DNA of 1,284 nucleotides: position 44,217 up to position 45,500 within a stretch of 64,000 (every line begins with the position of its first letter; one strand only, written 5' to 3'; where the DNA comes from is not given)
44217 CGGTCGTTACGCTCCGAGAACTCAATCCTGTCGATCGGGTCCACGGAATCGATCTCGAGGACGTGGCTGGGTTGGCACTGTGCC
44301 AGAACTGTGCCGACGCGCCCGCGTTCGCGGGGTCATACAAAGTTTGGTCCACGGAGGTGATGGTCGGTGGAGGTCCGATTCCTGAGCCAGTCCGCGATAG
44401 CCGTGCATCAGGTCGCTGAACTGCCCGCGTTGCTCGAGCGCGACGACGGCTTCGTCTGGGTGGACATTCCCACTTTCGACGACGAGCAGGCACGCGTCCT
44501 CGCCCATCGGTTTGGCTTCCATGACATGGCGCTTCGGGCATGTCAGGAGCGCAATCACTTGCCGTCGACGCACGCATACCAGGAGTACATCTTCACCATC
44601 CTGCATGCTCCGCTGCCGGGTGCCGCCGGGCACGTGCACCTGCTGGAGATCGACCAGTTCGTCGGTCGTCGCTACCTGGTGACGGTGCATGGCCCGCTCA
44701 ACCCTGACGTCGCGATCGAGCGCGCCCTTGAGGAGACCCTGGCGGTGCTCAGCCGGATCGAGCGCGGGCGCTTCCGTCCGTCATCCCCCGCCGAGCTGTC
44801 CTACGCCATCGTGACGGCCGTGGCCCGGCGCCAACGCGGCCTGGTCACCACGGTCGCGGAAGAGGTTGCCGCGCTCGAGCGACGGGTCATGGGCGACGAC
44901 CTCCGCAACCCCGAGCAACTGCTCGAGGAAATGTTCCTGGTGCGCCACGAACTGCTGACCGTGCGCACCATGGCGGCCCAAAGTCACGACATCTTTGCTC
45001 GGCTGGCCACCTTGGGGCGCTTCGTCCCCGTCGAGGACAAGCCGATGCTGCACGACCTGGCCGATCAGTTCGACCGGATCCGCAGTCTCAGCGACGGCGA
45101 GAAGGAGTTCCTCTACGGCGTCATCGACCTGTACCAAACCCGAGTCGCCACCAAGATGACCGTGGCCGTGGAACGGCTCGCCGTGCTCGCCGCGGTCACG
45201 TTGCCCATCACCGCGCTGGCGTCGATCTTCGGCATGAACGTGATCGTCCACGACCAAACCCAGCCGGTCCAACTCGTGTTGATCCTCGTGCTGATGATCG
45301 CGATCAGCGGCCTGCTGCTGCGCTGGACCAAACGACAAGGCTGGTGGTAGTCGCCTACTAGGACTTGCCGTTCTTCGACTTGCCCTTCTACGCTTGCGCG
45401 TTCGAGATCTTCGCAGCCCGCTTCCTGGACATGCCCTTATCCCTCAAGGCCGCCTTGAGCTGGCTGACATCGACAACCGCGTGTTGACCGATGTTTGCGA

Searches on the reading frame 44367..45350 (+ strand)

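Call 3: search_protein_families(library=pfam, proteins=[window:44367-45350:+], max_evalue=1)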
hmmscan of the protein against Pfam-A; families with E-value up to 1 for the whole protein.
window:44367-45350:+ (327 aa): 1 family
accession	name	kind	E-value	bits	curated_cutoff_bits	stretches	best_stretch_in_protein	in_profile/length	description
PF01544.23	CorA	-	1.2e-37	130.3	27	1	27-323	2-292/292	CorA-like Mg2+ transporter protein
